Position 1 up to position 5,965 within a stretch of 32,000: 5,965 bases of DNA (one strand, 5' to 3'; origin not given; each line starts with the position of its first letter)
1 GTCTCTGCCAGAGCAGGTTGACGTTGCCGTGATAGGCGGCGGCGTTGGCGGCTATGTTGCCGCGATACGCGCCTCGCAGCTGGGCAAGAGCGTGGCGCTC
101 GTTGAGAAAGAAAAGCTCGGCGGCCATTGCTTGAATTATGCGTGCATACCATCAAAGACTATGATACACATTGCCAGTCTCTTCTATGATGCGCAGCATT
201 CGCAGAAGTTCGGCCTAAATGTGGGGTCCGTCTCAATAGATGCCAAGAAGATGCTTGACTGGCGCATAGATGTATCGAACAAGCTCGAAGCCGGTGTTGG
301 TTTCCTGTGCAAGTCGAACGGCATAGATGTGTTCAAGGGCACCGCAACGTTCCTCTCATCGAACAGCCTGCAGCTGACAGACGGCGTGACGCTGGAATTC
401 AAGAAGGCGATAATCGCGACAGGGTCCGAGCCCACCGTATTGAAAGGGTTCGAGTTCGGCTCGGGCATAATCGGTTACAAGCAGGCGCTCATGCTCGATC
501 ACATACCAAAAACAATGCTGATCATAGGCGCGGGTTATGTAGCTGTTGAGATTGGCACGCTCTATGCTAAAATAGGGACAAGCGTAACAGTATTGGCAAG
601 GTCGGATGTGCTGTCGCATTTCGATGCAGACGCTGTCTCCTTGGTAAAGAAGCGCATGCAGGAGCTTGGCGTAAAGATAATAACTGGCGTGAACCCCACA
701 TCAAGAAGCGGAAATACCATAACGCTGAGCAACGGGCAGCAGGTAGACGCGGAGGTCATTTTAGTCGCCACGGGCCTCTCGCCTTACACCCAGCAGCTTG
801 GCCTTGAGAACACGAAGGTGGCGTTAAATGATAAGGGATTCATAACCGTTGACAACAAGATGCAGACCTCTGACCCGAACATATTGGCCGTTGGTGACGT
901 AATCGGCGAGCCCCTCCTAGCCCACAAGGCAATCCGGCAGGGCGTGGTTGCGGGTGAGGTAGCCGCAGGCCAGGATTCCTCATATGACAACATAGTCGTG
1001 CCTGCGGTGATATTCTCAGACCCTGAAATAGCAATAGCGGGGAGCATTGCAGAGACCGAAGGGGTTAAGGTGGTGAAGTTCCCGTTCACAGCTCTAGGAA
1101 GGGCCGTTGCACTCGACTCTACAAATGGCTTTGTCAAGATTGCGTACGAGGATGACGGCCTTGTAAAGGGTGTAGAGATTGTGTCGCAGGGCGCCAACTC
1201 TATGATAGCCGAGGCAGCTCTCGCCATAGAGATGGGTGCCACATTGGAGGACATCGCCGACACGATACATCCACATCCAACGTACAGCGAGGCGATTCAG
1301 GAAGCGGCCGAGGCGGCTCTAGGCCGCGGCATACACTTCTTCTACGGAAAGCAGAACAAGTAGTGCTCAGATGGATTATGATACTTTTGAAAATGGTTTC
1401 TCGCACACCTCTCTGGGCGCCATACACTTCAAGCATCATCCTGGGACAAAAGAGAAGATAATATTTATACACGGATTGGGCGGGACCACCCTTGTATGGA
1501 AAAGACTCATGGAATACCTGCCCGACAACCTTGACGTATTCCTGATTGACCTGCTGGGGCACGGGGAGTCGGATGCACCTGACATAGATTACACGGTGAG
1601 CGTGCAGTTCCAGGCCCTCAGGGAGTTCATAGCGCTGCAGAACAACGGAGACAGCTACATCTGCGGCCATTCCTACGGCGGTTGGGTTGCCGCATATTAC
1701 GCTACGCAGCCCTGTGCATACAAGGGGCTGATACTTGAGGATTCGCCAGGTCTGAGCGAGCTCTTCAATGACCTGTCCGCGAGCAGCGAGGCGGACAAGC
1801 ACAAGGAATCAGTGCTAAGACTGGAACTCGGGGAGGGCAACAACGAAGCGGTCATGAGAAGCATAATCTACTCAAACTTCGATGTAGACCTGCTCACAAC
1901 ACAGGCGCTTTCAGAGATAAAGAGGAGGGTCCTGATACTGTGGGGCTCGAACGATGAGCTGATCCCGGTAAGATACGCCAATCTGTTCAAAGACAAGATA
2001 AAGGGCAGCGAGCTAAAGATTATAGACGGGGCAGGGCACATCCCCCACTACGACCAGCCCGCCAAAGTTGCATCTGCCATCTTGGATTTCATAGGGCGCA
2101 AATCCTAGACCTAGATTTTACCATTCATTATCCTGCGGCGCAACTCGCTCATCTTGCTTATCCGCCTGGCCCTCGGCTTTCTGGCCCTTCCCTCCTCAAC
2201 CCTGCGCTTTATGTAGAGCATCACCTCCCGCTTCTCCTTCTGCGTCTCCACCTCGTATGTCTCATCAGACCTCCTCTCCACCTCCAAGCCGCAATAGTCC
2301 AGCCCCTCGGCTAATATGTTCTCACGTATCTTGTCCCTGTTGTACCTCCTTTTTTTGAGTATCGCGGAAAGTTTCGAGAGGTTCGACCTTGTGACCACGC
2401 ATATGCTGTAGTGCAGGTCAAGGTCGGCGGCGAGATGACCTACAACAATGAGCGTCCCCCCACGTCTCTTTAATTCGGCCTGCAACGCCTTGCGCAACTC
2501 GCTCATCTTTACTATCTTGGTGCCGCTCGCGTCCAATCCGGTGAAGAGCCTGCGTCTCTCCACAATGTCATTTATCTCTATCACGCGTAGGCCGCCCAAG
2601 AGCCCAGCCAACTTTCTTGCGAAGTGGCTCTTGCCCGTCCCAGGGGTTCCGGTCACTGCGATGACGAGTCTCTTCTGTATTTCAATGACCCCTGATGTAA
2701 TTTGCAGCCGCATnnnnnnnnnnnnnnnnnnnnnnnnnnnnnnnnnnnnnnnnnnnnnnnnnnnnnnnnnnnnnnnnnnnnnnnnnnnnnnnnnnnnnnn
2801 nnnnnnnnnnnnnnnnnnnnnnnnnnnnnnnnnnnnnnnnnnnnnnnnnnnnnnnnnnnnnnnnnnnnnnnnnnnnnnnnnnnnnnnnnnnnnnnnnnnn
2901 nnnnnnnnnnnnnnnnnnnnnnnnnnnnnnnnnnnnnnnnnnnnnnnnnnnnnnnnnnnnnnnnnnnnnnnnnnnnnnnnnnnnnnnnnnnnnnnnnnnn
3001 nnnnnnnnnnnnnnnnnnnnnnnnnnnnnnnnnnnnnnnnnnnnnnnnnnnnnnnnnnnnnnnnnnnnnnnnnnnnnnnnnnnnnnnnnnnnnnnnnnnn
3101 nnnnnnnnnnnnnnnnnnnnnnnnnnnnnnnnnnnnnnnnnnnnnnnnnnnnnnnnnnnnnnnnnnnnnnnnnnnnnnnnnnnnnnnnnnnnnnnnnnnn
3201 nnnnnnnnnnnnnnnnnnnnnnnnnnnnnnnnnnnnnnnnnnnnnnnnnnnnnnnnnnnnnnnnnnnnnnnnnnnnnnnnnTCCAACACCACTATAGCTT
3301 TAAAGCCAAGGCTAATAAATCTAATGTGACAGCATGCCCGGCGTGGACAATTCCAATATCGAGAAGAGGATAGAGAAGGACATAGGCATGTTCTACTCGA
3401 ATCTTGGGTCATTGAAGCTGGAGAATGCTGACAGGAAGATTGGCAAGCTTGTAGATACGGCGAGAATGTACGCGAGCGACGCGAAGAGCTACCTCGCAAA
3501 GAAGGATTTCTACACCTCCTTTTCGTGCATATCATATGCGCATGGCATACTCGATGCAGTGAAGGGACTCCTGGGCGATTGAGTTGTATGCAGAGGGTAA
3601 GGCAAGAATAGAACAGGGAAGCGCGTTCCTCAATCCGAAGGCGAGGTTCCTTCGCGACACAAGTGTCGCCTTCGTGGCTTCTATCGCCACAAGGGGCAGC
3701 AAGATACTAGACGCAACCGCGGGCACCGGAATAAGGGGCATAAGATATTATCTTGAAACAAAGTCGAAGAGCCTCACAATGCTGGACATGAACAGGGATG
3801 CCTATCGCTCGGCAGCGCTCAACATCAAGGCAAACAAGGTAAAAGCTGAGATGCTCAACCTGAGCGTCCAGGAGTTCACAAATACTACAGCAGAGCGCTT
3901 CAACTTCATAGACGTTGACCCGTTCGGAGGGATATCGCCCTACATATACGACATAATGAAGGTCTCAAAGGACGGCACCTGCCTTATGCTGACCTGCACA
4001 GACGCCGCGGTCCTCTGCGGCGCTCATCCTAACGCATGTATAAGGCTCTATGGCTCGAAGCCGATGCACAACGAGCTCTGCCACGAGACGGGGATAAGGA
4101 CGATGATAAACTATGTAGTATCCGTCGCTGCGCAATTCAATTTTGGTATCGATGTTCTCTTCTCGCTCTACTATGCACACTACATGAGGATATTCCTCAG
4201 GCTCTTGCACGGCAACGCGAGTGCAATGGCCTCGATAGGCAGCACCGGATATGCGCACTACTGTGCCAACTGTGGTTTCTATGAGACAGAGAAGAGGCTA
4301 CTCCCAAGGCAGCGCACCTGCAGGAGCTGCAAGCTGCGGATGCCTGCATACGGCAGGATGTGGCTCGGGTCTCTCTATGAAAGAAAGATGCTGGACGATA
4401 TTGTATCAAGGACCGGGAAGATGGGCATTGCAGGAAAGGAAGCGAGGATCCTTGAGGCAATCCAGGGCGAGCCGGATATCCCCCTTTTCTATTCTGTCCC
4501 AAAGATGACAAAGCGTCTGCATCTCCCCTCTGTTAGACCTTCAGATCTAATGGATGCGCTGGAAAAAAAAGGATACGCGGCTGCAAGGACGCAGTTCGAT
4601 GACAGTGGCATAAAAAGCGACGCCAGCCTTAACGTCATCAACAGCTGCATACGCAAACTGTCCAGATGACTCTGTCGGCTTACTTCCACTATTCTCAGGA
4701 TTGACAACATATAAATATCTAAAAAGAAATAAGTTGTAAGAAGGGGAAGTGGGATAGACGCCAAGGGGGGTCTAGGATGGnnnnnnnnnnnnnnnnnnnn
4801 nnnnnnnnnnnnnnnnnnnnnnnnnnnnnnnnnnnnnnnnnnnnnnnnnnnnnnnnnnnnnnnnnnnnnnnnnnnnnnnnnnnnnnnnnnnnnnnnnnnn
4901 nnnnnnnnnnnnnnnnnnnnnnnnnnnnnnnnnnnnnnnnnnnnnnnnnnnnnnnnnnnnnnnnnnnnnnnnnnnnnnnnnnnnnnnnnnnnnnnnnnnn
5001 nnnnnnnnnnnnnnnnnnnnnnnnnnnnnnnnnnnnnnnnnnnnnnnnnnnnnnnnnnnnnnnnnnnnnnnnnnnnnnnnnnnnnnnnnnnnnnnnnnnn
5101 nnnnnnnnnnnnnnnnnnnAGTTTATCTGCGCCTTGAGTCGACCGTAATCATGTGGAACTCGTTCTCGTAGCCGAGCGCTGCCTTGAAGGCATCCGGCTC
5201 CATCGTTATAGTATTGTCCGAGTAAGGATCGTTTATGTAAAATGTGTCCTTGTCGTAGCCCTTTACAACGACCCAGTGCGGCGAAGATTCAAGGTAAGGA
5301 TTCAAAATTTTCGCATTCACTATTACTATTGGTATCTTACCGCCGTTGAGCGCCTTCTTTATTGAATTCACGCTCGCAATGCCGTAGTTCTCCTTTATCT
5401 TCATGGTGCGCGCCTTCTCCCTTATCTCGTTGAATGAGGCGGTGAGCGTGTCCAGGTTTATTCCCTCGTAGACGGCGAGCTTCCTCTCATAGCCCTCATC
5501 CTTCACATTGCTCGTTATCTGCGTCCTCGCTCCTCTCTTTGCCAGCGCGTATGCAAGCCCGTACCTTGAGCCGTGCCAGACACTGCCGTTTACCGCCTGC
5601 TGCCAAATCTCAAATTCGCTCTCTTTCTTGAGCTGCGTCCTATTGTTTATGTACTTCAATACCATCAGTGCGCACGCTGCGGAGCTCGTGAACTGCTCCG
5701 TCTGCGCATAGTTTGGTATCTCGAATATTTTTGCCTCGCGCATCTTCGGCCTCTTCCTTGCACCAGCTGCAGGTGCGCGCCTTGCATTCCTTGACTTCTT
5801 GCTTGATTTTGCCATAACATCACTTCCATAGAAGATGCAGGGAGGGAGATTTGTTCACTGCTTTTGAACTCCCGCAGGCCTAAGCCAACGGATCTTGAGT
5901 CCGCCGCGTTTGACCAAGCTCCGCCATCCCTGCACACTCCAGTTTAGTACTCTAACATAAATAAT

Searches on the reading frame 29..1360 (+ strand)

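Call 7: search_protein_families(library=pfam, proteins=[window:29-1360:+], max_evalue=0.001)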
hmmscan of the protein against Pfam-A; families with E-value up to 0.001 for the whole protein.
window:29-1360:+ (444 aa): 9 families
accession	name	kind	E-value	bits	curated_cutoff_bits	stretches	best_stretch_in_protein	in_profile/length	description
PF07992.20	Pyr_redox_2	-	8.6e-60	203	26.1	1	2-305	6-291/291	Pyridine nucleotide-disulphide oxidoreductase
PF02852.28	Pyr_redox_dim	-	7.6e-28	97.3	25.3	1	324-427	1-110/110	Pyridine nucleotide-disulphide oxidoreductase, dimerisation domain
PF00070.33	Pyr_redox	-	9.7e-16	58.5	22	1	163-229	2-69/82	Pyridine nucleotide-disulphide oxidoreductase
PF13738.12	Pyr_redox_3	-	1.4e-08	34.8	30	1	118-287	119-303/305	Pyridine nucleotide-disulphide oxidoreductase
PF13450.12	NAD_binding_8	-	1.2e-06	29.1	21.9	1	2-38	2-39/68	NAD(P)-binding Rossmann-like domain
PF01134.28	GIDA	-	2e-05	24.3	22.1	1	2-141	5-151/391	Glucose inhibited division protein A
PF12831.13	FAD_oxidored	-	2.1e-05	24.5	27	1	2-33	5-37/416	FAD dependent oxidoreductase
PF00890.30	FAD_binding_2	-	4.9e-05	23.1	20.4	1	2-33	5-37/414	FAD binding domain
PF03486.20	HI0933_like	-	0.00033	20.6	50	0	2-32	6-36/244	HI0933-like protein Rossmann domain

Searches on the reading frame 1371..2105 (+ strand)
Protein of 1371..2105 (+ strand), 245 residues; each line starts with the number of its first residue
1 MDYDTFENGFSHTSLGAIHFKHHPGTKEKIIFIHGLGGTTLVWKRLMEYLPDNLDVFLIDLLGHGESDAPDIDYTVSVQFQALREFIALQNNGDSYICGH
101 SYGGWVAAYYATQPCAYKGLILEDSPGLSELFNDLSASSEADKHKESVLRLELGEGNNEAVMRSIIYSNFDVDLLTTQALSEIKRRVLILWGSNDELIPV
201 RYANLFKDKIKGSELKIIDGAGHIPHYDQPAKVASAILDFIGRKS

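Call 7: search_protein_families(library=pfam, proteins=[window:1371-2105:+], max_evalue=0.001)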
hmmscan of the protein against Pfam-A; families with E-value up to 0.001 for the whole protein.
window:1371-2105:+ (245 aa): 5 families
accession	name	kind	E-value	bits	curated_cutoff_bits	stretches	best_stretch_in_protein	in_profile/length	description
PF12697.13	Abhydrolase_6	-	5.8e-22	79.9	26.3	1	30-236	1-217/217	Alpha/beta hydrolase family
PF00561.26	Abhydrolase_1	-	9.6e-22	78.3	25.8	2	30-125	3-102/245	alpha/beta hydrolase fold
PF12146.15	Hydrolase_4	-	8.7e-14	51.8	27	1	27-122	4-106/239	Serine aminopeptidase, S33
PF00975.26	Thioesterase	-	6.2e-06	27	26.4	1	29-113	2-86/226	Thioesterase domain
PF00326.27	Peptidase_S9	-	0.00017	21.6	22.6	1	95-243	66-208/213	Prolyl oligopeptidase family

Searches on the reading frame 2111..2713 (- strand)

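Call 7: search_protein_families(library=pfam, proteins=[window:2111-2713:-], max_evalue=0.001)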
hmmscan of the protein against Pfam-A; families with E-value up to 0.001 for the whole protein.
window:2111-2713:- (200 aa): 4 families
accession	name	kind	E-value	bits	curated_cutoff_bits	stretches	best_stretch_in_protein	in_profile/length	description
PF13238.12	AAA_18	-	7.2e-13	49.6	29.4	1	18-136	1-125/128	AAA domain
PF13401.12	AAA_22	-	0.00017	22.3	27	1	14-91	4-72/130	AAA domain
PF07728.20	AAA_5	-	0.00028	21.3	22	1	20-85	4-66/139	AAA domain (dynein-related subfamily)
PF13671.12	AAA_33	-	0.00052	20.8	27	0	17-76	1-58/143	AAA domain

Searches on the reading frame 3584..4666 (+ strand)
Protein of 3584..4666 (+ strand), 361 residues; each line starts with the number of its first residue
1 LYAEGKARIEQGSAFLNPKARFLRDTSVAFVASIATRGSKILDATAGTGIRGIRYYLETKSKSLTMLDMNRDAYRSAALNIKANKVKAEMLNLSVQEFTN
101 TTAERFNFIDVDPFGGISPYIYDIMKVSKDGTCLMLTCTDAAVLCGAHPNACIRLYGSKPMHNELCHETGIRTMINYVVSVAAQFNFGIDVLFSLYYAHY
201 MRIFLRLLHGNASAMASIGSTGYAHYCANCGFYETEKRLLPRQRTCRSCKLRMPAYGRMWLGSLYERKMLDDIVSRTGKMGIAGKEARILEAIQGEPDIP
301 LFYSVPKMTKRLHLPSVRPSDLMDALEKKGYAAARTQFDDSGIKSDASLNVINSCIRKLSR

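Call 7: search_protein_families(library=pfam, proteins=[window:3584-4666:+], max_evalue=0.001)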
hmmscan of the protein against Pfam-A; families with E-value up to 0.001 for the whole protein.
window:3584-4666:+ (361 aa): 2 families
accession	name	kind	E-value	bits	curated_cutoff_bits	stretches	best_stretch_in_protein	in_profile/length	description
PF02005.22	TRM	-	1.9e-79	268.1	27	1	12-356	18-375/376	N2,N2-dimethylguanosine tRNA methyltransferase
PF05175.20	MTS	-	6.4e-07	29.6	23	1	30-109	23-102/170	Methyltransferase small domain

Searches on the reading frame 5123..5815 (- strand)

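Call 7: search_protein_families(library=pfam, proteins=[window:5123-5815:-], max_evalue=0.001)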
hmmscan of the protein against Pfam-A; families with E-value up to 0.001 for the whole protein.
window:5123-5815:- (230 aa): 4 families
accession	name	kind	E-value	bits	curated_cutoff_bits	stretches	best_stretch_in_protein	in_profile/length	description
PF11814.14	DUF3335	-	2.1e-24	86.6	25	1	33-202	1-170/206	Peptidase_C39 like family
PF09778.15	Guanylate_cyc_2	-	1.2e-10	41.6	28.1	1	33-213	1-199/212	Guanylylate cyclase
PF13529.12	Peptidase_C39_2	-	1.4e-08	35.8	24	1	120-198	59-143/143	Peptidase_C39 like family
PF03412.21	Peptidase_C39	-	1.3e-05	25.5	22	1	176-212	84-119/133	Peptidase C39 family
